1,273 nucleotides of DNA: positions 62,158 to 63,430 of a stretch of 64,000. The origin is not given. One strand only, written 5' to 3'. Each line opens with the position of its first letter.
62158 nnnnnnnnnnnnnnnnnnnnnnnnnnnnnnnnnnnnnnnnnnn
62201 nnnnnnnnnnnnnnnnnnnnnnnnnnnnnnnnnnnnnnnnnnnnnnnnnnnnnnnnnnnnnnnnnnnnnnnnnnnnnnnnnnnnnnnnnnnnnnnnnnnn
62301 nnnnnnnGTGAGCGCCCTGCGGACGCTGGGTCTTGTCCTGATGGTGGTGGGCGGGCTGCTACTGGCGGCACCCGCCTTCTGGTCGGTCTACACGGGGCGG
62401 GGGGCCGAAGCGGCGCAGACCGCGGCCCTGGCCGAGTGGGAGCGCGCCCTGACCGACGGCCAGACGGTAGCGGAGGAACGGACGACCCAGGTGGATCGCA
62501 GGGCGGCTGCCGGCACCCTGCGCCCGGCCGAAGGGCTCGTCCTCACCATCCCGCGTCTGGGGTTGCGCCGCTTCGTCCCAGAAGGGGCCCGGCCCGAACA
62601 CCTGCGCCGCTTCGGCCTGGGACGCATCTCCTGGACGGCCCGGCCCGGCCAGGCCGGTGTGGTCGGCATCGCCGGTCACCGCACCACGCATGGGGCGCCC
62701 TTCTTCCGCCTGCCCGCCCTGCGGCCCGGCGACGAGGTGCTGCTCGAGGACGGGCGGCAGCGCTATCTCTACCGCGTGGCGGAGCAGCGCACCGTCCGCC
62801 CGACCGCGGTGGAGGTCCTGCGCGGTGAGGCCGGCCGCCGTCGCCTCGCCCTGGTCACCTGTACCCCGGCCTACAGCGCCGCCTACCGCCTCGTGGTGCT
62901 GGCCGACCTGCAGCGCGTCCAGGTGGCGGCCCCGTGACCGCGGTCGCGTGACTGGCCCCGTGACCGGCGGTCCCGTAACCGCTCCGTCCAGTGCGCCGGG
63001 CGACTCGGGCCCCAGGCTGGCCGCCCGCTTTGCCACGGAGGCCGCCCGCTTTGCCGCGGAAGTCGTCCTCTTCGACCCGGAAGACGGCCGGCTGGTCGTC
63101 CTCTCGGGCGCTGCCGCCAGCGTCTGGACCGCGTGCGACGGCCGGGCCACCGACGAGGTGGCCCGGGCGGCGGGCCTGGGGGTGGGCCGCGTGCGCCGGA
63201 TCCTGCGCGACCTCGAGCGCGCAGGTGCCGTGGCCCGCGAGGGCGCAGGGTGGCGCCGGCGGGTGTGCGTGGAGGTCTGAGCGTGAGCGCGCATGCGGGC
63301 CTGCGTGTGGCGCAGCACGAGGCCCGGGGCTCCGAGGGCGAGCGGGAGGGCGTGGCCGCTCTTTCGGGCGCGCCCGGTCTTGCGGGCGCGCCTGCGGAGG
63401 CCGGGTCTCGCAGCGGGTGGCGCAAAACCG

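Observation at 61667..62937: Sortase plus Pro/Ser/Thr-rich substrate-like protein embedded inside the modification cluster; non-canonical C-terminal sorting signal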

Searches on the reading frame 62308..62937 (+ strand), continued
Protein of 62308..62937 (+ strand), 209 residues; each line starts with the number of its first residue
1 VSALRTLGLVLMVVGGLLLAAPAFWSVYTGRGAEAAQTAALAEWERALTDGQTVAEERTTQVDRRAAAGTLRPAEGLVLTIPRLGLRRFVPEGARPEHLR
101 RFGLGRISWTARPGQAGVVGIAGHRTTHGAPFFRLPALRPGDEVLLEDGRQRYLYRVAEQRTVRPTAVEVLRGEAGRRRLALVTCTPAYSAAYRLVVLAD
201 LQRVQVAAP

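Call 57: search_solved_structures(query=A2, max_evalue=1, show_alignments=2)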
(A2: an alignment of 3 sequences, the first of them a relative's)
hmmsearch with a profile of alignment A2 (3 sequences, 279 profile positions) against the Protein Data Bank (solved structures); distinct sequences matched with E-value up to 1: 40.
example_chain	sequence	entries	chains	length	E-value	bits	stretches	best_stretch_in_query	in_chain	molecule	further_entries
4f4c_A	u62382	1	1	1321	0.014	18.2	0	112-137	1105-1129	Multidrug resistance protein pgp-1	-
1ko7_A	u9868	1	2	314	0.015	18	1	81-143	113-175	Hpr kinase/phosphatase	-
7qkr_A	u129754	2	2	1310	0.018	17.8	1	112-145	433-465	Plasma membrane ATP-binding cassette transporter required for the export of a-factor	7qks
5idv_A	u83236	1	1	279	0.032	17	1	112-134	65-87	Lipid A export ATP-binding/permease protein MsbA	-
6fn1_A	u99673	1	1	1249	0.032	17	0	111-135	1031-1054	Human-mouse chimeric ABCB1 (ABCBHM)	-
6fn4_A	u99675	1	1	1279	0.034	16.9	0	111-135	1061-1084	Apo form of Human-mouse chimeric ABCB1 (ABCB1HM) in complex with Antigen binding fragment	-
8zq4_B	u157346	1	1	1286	0.036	16.8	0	109-133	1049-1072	ABC transporter B family member 1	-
8zpx_B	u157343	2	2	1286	0.036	16.8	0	109-133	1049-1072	ABC transporter B family member 1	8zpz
9juj_A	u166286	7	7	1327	0.039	16.7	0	109-133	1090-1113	ABC transporter B family member 1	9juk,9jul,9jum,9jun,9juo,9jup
6h4d_A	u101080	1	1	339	0.064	16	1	109-143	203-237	Small ribosomal subunit biogenesis GTPase RsgA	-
1jb1_A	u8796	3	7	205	0.073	15.8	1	97-156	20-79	HPRK PROTEIN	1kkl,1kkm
2qmh_A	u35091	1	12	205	0.075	15.8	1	97-156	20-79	HPr kinase/phosphorylase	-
6i27_A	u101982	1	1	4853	0.11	15.2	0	113-137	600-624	Midasin,Midasin,Midasin,Midasin,Midasin,Midasin,Midasin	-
6i26_A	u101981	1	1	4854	0.11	15.2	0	113-137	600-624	Midasin,Midasin,Midasin,Midasin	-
6hyp_A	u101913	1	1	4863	0.11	15.2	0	113-137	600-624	Midasin,Midasin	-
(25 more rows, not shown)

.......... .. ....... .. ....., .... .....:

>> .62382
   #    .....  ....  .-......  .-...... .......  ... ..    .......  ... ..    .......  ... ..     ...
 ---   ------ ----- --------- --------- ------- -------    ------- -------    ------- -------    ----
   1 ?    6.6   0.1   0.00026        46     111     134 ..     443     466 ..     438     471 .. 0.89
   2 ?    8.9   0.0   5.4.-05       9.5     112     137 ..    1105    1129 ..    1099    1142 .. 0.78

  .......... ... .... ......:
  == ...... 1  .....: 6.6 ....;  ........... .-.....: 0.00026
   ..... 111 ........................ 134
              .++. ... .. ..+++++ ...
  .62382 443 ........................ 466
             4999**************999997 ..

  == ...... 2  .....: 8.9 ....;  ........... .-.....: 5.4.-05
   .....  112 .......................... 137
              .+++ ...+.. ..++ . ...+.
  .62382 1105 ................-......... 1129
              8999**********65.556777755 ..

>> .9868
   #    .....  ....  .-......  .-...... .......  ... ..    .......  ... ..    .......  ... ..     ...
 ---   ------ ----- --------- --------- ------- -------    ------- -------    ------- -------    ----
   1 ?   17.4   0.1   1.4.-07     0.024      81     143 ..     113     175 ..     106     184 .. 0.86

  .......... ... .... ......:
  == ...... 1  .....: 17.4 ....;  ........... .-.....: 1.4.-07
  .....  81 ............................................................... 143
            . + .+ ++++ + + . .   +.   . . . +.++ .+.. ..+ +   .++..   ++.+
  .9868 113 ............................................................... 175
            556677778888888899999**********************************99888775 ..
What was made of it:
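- On HPr kinase / PEPCK-like P-loop kinase fold: HprK 1KO7 at E=0.015 by profile (call 57).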

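Call 63: find_encoding_contigs(protein=P0135, flank=6000, max_places=2)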
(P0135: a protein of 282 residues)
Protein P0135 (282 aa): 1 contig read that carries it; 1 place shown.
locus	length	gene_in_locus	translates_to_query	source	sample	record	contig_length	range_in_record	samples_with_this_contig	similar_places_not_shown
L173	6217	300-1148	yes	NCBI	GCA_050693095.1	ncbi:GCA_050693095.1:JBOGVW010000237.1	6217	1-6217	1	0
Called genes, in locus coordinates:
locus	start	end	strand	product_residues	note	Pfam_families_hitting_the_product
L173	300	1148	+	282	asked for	PF27840:ScmC (faint)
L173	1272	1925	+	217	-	PF00072:Response_reg, PF00196:GerE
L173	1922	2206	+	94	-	PF05402:PqqD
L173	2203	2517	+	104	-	PF05402:PqqD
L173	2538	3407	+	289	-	-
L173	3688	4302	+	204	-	-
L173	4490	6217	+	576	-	PF13522:GATase_6, PF13537:GATase_7, PF01380:SIS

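Call 65: find_encoding_contigs(protein=P0139, flank=6000, max_places=2)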
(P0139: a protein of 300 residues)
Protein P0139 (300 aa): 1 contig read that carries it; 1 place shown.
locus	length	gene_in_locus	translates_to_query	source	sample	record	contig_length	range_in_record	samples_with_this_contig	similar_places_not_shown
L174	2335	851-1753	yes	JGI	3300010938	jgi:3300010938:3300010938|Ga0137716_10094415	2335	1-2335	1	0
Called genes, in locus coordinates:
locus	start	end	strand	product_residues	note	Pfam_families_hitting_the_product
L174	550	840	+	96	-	PF05402:PqqD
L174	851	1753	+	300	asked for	-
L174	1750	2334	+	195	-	?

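Call 66: find_encoding_contigs(protein=P0152, flank=6000, max_places=2)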
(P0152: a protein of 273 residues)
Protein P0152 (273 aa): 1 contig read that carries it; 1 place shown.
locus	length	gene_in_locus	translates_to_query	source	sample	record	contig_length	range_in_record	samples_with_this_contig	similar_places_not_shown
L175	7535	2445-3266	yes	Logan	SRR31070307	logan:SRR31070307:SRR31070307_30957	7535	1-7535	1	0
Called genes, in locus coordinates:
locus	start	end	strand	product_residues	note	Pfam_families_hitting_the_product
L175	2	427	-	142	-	?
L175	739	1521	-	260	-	PF00378:ECH_1, PF16113:ECH_2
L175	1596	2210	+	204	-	PF00293:NUDIX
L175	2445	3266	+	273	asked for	PF27840:ScmC (weak)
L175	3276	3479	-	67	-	-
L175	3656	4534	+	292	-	PF00069:Pkinase, PF07714:PK_Tyr_Ser-Thr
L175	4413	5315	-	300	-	PF13489:Methyltransf_23, PF08003:Methyltransf_9 (weak), PF08241:Methyltransf_11, PF08242:Methyltransf_12, PF13649:Methyltransf_25, PF13847:Methyltransf_31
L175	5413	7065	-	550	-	PF01642:MM_CoA_mutase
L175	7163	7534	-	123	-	?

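Call 68: predict_structure(alignment_id=A2)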
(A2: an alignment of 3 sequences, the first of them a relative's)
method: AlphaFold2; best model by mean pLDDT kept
length: 341 residues; sequences in the alignment: 3
mean_pLDDT: 69.5   pTM: 0.69
mean pLDDT of the five models: 69.5, 64.6, 59.4, 58.5, 40.8
residues with pLDDT >= 90: 65; 70-90: 157; 50-70: 40; < 50: 79
segments of 3 or more residues with pLDDT < 50: 1-49, 186-213
pLDDT, mean of each block of 10 residues (from residue 1): 23 25 25 25 37 77 80 68 78 91 89 86 80 79 90 86 91 81 49 36 32 56 68 82 84 71 86 91 91 67 68 83 95 92 63
secondary structure, 60 per line:
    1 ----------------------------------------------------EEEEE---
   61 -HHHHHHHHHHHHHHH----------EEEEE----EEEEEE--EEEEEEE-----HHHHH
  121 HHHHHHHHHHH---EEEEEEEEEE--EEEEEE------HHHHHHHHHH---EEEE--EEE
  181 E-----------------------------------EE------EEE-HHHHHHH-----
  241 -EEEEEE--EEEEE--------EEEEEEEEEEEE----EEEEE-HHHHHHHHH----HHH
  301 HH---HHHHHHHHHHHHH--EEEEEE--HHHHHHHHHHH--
elements in order: E53-57 H62-76 E87-91 E96-101 E104-110 H116-131 E135-144 E147-152 H159-168 E172-175 E178-181 E225-227 H229-235 E242-247 E250-254 E263-274 E279-283 H285-293 H298-302 H306-318 E321-326 H329-339

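Call 71: fold_search(model_id=the predicted structure, library=pdb)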
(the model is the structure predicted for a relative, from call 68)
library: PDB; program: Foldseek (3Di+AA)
matches with E <= 10: 308; with E <= 0.001: 5
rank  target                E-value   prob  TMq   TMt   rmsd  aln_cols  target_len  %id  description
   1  6com                  3.5e-04  1.00  0.36  0.25  14.2       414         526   11  2.3A crystal structure of E. coli phosphoenolpyruvate carboxykinase mutant Asp269Asn (released 2018-04-04)
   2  2py7                  3.7e-04  0.97  0.32  0.22  16.2       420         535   10  Crystal structure of E. coli phosphoenolpyruvate carboxykinase mutant Lys213Ser complexed with ATP-Mg2+-Mn2+ (released 2008-04-22)
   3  6crt                  6.6e-04  0.97  0.32  0.22  15.4       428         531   10  Arg65Gln Mutagenic E.coli PCK (released 2018-04-04)
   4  6asm                  7.0e-04  0.99  0.37  0.25  13.9       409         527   11  E. coli phosphoenolpyruvate carboxykinase G209S K212C mutant bound to thiosulfate (released 2018-08-29)
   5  6asi                  9.5e-04  0.99  0.35  0.24  14.0       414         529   11  E. coli phosphoenolpyruvate carboxykinase G209S mutant bound to methanesulfonate (released 2018-08-29)
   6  6v2l                  1.1e-03  0.98  0.34  0.24  14.9       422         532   11  E. coli Phosphoenolpyruvate carboxykinase S250A (released 2019-12-11)
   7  6at4_B                1.1e-03  0.97  0.33  0.23  14.0       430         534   11  E. coli phosphoenolpyruvate carboxykinase bound to thiosulfate (released 2018-08-29)
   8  1k3c                  1.4e-03  0.92  0.31  0.21  15.8       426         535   12  Phosphoenolpyruvate carboxykinase in complex with ADP, AlF3 and Pyruvate (released 2001-12-19)
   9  1aq2                  1.5e-03  0.96  0.33  0.23  14.8       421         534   11  PHOSPHOENOLPYRUVATE CARBOXYKINASE (released 1998-10-14)
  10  2pc9_C                1.7e-03  1.00  0.34  0.24   6.7       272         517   10  Crystal Structure Of ATP-Dependent Phosphoenolpyruvate Carboxykinase From Thermus thermophilus HB8 (released 2007-10-02)
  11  6asn                  1.7e-03  0.98  0.36  0.25  13.5       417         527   11  E. coli phosphoenolpyruvate carboxykinase K212I F216V mutant bound to methanesulfonate (released 2018-08-29)
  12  1ayl                  1.7e-03  0.96  0.34  0.23  15.8       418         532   12  PHOSPHOENOLPYRUVATE CARBOXYKINASE (released 1997-01-11)
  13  1yvy_B                2.2e-03  0.77  0.27  0.20  17.9       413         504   12  Crystal structure of Anaerobiospirillum succiniciproducens phosphoenolpyruvate carboxykinase (released 2005-07-26)
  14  2pxz                  2.4e-03  0.97  0.36  0.25  13.7       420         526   11  E. coli phosphoenolpyruvate carboxykinase (PEPCK) complexed with ATP, Mg2+, Mn2+, carbon dioxide and oxaloacetate (released 2008-04-22)
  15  2pc9_B                2.4e-03  0.96  0.35  0.25  13.2       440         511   11  Crystal Structure Of ATP-Dependent Phosphoenolpyruvate Carboxykinase From Thermus thermophilus HB8 (released 2007-10-02)
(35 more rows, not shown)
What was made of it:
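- On HPr kinase / PEPCK-like P-loop kinase fold: Foldseek hits are PEPCK and HprK/P at probability 0.97-1.0 but low TM (0.15-0.37) (call 71).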

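Call 77: predict_structure(alignment_id=A1)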
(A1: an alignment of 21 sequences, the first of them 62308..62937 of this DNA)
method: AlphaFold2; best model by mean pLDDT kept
length: 209 residues; sequences in the alignment: 21
mean_pLDDT: 84.0   pTM: 0.66
mean pLDDT of the five models: 84.0, 83.0, 81.1, 80.4, 79.3
residues with pLDDT >= 90: 109; 70-90: 62; 50-70: 26; < 50: 12
segments of 3 or more residues with pLDDT < 50: 60-66, 68-71
pLDDT, mean of each block of 10 residues (from residue 1): 93 97 87 75 72 55 47 75 95 88 91 95 78 91 96 97 87 90 75 91 89
secondary structure, 60 per line:
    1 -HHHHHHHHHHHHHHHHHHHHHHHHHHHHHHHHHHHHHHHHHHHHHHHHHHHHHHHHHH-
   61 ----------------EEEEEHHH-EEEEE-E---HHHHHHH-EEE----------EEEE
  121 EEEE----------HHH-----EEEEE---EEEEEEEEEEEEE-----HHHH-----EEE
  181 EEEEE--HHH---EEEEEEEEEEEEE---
elements in order: H2-59 E77-81 E86-90 H96-102 E104-106 E117-124 E143-147 E151-163 H169-172 E178-185 E194-206

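Call 80: fold_search(model_id=the predicted structure, library=pdb)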
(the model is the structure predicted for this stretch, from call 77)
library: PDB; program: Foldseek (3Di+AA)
matches with E <= 10: 463; with E <= 0.001: 136
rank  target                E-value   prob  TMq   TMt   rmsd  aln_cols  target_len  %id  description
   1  9iv0_A                1.6e-13  1.00  0.58  0.70   3.1       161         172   32  Crystal Structure of Sortase E mutant Y128F from Thermobifida fusca (released 2025-07-23)
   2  5go6                  2.7e-13  1.00  0.56  0.77   2.4       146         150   38  Structure of sortase E T196V mutant from Streptomyces avermitilis (released 2017-07-26)
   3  9m2g_A                3.7e-13  1.00  0.57  0.69   3.0       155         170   33  Crystal Structure of the double mutant (Y128F and C222A) of Sortase E from Thermobifida fusca (released 2026-03-04)
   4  9j0t_A                3.9e-13  1.00  0.57  0.68   3.0       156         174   33  Crystal Structure of Sortase E mutant - C222A from Thermobifida fusca (released 2025-08-06)
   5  9m4u_A                4.4e-13  1.00  0.57  0.68   2.8       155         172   33  Crystal Structure of Sortase E mutant P94A from Thermobifida fusca (released 2026-03-04)
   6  9m5i_A                5.5e-13  1.00  0.57  0.70   2.8       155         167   33  Crystal Structure of the double mutant (P94A and Y128F) of Sortase E from Thermobifida fusca (released 2026-03-11)
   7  5go5                  6.2e-13  1.00  0.56  0.76   2.3       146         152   39  Structure of sortase E from Streptomyces avermitilis (released 2017-03-15)
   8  9m6n_A                6.2e-13  1.00  0.56  0.69   3.0       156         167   31  Crystal Structure of the double mutant (P94A and C222A) of Sortase E from Thermobifida fusca (released 2026-03-11)
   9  9m2n_A                7.4e-13  1.00  0.56  0.69   3.1       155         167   33  Crystal Structure of the double mutant (Y128A and C222A) of Sortase E mutant from Thermobifida fusca (released 2026-03-04)
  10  9m5j_A                9.3e-13  1.00  0.57  0.70   2.8       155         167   33  Crystal Structure of the double mutant (P94A and Y128A) of Sortase E from Thermobifida fusca (released 2026-03-11)
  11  9iok_A                1.2e-12  1.00  0.57  0.69   2.8       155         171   33  Crystal Structure of Sortase E from Thermobifida fusca (released 2025-07-09)
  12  7t8z_A                1.3e-12  1.00  0.57  0.74   2.7       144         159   26  Structure of Class A sortase from Streptococcus pyogenes bound to lipid II mimetic, LPATA: Thr-out conformation (released 2022-09-07)
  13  5cuw                  2.6e-12  1.00  0.58  0.73   3.3       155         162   30  Crystal structure of Sortase E1 from Streptomyces coelicolor with tripeptide in the active site (released 2016-08-17)
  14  7s4o_B                3.0e-12  1.00  0.57  0.73   4.0       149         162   26  Structure of C208A Sortase A from Streptococcus pyogenes bound to LPATS peptide (released 2022-09-07)
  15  4tqx                  3.0e-12  1.00  0.57  0.59   9.3       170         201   22  Molecular Basis of Streptococcus mutans Sortase A Inhibition by Chalcone. (released 2015-05-20)
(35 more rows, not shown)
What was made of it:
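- On Sortase superfamily (PF04203): The AF2 model (pLDDT 84) has a sortase beta-barrel (calls 77, 80).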

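Call 82: search_protein_families(library=ncbifam, proteins=[L007:7450-7953:+, L009:7278-7991:+, L011:7357-8004:+], max_evalue=10)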
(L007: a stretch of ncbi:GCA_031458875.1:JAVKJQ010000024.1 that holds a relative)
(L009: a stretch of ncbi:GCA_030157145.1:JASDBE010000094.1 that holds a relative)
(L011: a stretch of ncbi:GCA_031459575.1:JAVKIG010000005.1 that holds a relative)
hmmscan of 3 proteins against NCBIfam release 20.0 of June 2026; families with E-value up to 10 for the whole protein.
L007:7450-7953:+ (167 aa): 0 families

L009:7278-7991:+ (237 aa): 1 family
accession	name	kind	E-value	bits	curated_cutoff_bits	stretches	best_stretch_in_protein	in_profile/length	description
TIGR01167.1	LPXTG_anchor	domain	0.38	11.5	15.9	1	157-181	6-31/34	LPXTG cell wall anchor domain-containing protein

L011:7357-8004:+ (215 aa): 2 families
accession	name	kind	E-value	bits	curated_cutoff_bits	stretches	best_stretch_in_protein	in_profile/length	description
NF058583.1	LAXTG_small_WW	exception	0.053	13.2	65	1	164-201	7-43/54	LAXTG motif-containing small protein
NF005846.3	PRK07764.1-6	equivalog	2.5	7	625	1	62-144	440-534/628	DNA polymerase III subunit gamma and tau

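Call 83: search_protein_families(library=pfam, proteins=[L007:7450-7953:+, L009:7278-7991:+, L011:7357-8004:+], max_evalue=10)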
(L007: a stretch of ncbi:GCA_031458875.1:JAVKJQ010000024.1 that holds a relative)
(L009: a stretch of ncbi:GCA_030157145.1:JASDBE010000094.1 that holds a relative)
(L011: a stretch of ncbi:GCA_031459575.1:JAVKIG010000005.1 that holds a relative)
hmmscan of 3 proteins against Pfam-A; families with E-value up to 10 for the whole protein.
L007:7450-7953:+ (167 aa): 0 families

L009:7278-7991:+ (237 aa): 0 families

L011:7357-8004:+ (215 aa): 0 families

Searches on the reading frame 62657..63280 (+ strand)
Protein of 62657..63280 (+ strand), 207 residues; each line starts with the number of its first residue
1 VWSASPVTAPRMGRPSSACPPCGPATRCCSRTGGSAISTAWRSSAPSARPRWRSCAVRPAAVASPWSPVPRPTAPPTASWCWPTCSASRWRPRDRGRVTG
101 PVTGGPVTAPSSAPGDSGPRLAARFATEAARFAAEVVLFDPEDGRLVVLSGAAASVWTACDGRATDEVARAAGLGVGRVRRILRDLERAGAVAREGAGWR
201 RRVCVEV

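Call 4: search_protein_families(library=pfam, proteins=[window:62657-63280:+], max_evalue=0.01)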
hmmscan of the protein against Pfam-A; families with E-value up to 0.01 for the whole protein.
window:62657-63280:+ (207 aa): 3 families
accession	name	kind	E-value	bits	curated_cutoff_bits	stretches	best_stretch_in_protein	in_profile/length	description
PF05402.18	PqqD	-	7e-06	26.7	23.4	1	135-171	1-38/67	Coenzyme PQQ synthesis protein D (PqqD)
PF17782.7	DprA_WH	-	0.001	19.5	22.9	1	163-196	26-59/61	DprA winged helix domain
PF01978.25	TrmB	-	0.0052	17.1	25.6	1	164-196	24-56/68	Sugar-specific transcriptional regulator TrmB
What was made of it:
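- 62942..63280 (+): PqqD-like RRE protein (domain about 63017-63277). Pfam PqqD scores 26.7 bits, above the 23.4 cutoff (call 4).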
